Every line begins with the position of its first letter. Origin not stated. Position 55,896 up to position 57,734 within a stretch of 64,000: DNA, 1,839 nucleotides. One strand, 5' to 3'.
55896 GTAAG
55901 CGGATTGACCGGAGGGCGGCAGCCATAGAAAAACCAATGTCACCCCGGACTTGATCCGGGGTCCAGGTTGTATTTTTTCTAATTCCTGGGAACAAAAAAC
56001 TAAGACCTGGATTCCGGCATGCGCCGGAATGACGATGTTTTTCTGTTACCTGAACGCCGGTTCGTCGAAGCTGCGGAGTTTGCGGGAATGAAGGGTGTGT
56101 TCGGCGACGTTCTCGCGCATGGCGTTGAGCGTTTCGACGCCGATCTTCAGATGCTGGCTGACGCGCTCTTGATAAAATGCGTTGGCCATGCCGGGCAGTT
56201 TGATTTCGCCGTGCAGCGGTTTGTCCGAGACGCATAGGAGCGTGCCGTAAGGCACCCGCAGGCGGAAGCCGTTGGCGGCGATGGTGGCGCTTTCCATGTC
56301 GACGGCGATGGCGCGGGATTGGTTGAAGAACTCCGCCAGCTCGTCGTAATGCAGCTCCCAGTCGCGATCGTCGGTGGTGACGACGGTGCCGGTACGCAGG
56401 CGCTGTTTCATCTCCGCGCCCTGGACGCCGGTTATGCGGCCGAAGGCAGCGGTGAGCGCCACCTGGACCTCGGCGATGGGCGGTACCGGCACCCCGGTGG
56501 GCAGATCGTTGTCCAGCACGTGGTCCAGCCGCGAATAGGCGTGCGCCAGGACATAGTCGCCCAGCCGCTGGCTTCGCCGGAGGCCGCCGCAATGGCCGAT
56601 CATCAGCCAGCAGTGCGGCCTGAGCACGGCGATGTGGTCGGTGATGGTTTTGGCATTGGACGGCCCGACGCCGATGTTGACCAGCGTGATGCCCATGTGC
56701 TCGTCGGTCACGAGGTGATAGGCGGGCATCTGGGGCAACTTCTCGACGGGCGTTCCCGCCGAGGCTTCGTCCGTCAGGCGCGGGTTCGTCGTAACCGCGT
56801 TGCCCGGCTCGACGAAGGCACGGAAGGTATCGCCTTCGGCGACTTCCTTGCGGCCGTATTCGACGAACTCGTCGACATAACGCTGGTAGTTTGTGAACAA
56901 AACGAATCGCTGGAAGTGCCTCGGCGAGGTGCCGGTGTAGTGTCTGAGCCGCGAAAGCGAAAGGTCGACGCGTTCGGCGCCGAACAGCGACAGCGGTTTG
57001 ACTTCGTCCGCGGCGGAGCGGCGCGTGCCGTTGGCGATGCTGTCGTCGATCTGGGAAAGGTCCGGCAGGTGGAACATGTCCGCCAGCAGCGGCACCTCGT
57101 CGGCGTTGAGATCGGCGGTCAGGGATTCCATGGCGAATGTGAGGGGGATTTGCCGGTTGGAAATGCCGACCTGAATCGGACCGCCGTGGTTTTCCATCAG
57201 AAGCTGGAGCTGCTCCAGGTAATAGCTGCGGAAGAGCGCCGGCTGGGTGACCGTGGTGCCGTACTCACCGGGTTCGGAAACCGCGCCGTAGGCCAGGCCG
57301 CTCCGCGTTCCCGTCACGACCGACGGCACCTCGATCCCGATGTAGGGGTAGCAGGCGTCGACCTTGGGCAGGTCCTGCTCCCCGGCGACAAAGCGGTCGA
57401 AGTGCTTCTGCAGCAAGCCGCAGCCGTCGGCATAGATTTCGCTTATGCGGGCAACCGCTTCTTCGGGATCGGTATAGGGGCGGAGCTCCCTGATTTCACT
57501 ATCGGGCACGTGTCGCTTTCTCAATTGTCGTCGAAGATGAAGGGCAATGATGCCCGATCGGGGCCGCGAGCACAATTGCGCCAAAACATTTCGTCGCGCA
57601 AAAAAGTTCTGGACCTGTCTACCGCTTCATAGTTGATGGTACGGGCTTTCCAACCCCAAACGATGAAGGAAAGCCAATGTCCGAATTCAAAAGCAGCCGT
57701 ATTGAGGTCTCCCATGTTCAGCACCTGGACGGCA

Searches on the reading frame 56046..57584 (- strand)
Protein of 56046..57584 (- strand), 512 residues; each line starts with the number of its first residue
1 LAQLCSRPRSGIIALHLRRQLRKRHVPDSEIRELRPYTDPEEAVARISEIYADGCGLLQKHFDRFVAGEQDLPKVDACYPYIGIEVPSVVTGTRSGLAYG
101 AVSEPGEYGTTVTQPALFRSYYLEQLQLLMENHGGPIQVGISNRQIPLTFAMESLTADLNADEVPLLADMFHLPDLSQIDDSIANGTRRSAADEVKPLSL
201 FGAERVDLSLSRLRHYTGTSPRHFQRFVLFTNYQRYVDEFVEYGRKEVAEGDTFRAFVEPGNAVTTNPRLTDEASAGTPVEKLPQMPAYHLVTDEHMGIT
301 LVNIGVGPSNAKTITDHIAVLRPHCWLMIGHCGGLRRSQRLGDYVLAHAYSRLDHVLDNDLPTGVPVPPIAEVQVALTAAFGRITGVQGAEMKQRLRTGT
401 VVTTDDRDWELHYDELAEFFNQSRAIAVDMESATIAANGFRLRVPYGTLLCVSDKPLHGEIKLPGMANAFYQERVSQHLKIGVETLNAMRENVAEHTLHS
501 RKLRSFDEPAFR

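Call 63: search_protein_families(library=pfam, proteins=[window:56046-57584:-], max_evalue=0.00001)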
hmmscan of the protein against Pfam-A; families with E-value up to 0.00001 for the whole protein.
window:56046-57584:- (512 aa): 2 families
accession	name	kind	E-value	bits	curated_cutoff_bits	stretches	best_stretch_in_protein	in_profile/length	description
PF10423.15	AMNp_N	-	3.3e-44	150.7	27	1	42-193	1-152/154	Bacterial AMP nucleoside phosphorylase N-terminus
PF01048.26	PNP_UDP_1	-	4.4e-17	62.7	25.1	1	297-458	42-202/233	Phosphorylase superfamily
